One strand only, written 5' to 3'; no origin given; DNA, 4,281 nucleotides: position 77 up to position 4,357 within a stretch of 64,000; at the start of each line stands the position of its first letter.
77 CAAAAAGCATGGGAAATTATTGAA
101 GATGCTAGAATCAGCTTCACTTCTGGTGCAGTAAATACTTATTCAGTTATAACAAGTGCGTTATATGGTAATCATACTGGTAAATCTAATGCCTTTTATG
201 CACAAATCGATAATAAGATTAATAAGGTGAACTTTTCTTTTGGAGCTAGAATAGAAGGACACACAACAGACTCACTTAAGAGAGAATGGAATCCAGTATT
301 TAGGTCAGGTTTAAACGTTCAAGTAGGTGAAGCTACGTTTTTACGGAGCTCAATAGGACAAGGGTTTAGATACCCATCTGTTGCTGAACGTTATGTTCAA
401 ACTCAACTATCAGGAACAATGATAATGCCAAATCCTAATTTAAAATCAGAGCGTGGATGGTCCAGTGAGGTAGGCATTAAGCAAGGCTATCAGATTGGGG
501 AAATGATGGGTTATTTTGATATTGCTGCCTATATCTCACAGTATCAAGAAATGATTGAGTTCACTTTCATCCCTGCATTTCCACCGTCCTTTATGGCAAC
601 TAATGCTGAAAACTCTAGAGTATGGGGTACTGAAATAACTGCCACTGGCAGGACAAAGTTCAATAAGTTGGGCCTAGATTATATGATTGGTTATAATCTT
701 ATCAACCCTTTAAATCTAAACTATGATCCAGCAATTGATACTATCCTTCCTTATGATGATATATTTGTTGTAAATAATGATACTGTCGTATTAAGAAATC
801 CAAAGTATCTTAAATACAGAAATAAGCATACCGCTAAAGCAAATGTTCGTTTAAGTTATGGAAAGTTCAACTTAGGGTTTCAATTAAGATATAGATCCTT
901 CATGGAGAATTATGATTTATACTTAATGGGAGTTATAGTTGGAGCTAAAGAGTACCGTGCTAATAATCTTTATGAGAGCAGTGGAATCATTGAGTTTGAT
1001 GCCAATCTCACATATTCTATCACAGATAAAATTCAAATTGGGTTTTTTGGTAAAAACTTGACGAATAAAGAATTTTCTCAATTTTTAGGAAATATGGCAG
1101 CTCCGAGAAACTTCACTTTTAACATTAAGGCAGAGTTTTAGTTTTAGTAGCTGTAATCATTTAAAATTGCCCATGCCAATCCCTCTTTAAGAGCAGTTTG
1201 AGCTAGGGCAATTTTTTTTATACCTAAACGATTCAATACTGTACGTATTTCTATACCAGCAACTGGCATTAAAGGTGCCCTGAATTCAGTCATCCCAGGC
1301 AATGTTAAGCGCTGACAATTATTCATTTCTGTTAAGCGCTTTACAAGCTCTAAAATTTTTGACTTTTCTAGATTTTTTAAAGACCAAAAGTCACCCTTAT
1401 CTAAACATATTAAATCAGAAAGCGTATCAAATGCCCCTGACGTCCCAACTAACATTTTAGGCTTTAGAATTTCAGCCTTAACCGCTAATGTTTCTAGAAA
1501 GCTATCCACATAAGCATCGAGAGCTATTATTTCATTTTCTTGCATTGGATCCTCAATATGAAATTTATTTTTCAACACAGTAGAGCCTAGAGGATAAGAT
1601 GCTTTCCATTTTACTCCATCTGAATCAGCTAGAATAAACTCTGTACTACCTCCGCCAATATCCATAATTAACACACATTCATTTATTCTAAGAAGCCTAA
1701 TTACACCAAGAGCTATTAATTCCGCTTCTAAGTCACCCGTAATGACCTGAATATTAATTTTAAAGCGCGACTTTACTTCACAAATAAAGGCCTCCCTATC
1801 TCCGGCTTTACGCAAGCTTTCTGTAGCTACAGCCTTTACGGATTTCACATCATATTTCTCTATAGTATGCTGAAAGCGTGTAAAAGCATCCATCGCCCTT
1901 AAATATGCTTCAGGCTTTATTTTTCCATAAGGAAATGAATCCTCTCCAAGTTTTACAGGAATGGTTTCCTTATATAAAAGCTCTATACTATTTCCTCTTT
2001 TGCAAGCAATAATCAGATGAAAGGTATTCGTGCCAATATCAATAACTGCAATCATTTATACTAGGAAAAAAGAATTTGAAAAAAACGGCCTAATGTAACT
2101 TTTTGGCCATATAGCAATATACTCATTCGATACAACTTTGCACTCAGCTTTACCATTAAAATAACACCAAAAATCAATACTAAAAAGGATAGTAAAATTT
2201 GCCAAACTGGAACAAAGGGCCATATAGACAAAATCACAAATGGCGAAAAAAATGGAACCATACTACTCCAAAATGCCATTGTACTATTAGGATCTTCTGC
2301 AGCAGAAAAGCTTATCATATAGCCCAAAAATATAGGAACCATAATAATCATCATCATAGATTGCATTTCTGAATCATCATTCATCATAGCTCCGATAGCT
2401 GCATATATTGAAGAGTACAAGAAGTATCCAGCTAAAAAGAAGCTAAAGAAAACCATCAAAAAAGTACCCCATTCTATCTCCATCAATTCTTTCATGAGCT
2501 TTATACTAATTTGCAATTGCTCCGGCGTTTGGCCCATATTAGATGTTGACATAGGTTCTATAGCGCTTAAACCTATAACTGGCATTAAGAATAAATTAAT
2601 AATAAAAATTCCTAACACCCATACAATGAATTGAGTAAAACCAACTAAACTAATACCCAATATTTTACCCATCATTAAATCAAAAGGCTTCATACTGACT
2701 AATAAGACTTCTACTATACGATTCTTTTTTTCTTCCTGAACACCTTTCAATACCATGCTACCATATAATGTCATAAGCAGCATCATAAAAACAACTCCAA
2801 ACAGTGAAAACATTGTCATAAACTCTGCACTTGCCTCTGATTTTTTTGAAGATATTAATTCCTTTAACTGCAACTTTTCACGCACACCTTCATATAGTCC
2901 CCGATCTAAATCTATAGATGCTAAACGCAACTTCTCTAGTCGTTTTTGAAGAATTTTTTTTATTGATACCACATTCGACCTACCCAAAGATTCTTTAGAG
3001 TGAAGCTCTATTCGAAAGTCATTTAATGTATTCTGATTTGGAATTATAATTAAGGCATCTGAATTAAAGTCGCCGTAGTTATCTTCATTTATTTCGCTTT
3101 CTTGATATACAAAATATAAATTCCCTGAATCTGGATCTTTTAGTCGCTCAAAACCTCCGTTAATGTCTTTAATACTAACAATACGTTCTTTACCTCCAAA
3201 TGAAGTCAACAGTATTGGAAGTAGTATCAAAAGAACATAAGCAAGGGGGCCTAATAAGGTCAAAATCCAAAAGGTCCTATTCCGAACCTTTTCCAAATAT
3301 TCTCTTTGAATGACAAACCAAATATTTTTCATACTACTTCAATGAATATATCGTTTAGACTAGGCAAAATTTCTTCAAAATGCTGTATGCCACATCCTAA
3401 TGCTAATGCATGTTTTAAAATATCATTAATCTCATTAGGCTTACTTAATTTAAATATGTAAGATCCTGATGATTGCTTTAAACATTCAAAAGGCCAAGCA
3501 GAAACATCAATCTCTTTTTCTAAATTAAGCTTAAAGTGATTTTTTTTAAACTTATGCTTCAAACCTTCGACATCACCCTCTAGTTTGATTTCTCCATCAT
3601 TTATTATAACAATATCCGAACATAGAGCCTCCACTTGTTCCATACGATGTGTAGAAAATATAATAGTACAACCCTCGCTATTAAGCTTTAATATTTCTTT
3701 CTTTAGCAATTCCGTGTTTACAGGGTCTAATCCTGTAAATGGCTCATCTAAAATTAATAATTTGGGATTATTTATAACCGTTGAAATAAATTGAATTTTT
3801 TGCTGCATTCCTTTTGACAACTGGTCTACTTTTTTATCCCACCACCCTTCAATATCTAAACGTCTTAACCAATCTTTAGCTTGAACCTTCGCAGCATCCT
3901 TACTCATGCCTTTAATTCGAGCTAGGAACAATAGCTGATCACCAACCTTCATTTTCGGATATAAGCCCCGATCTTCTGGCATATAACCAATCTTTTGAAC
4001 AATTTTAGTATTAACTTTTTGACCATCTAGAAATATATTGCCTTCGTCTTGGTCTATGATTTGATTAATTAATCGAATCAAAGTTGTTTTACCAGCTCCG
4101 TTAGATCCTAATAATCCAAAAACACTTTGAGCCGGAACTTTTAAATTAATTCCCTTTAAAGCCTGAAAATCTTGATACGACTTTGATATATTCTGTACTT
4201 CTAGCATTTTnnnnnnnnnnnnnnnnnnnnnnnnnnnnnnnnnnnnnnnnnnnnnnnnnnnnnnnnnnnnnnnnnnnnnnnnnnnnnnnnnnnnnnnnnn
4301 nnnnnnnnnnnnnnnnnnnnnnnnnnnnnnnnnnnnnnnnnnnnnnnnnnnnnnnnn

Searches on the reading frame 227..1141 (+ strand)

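Call 89: search_protein_families(library=pfam, proteins=[window:227-1141:+], max_evalue=0.00001)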
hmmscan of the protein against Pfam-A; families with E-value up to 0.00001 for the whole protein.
window:227-1141:+ (304 aa): 1 family
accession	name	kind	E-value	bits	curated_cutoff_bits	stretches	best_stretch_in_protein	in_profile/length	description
PF00593.30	TonB_dep_Rec_b-barrel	-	9.2e-24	85.5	27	1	2-278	186-436/436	TonB dependent receptor-like, beta-barrel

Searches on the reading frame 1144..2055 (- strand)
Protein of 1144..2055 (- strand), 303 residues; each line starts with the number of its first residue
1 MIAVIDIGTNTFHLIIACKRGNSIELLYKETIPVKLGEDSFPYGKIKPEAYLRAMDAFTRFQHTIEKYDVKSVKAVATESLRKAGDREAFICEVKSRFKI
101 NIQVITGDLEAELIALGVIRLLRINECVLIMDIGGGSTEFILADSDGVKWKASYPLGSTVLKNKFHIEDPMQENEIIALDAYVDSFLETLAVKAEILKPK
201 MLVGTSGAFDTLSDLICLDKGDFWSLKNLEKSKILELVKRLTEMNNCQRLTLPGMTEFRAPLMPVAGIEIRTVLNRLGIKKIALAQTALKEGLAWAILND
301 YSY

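Call 64: search_protein_families(library=pfam, proteins=[window:1144-2055:-], max_evalue=0.00001)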
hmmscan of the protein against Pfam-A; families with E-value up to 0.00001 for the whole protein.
window:1144-2055:- (303 aa): 1 family
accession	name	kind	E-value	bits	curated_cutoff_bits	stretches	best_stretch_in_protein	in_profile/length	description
PF02541.22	Ppx-GppA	-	3.2e-49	168.3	27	1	16-296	2-280/285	Ppx/GppA phosphatase family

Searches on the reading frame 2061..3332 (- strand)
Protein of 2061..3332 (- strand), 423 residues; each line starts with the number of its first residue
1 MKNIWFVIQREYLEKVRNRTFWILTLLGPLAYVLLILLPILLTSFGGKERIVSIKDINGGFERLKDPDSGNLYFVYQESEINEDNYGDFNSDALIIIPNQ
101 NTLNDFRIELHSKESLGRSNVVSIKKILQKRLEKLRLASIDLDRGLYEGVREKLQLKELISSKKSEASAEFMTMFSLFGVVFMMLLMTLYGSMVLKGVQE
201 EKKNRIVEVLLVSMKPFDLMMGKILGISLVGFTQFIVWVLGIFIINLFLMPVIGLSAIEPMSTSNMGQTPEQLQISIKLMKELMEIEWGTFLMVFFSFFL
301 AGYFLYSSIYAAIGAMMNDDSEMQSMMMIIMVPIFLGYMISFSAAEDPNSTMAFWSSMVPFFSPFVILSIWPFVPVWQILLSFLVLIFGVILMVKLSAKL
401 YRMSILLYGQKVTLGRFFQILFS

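Call 64: search_protein_families(library=pfam, proteins=[window:2061-3332:-], max_evalue=0.00001)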
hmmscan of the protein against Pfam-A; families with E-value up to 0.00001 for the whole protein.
window:2061-3332:- (423 aa): 1 family
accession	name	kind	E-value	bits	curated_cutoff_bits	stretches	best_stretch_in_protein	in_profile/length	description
PF12698.13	ABC2_membrane_3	-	7.4e-37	127.7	31.6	1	20-397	2-345/347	ABC-2 family transporter protein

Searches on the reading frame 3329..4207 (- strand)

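Call 64: search_protein_families(library=pfam, proteins=[window:3329-4207:-], max_evalue=0.00001)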
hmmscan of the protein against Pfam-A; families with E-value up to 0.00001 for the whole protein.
window:3329-4207:- (292 aa): 3 families
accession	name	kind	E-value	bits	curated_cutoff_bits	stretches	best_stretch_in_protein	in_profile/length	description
PF00005.33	ABC_tran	-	3.2e-31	109.2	25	1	17-157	1-136/137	ABC transporter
PF13304.12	AAA_21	-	3.3e-15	57.4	27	1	128-187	236-298/304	AAA domain, putative AbiEii toxin, Type IV TA system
PF13732.12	DrrA1-3_C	-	6.4e-13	49.7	27.4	1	211-292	1-81/81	ATP-binding protein DrrA1-3-like, C-terminal domain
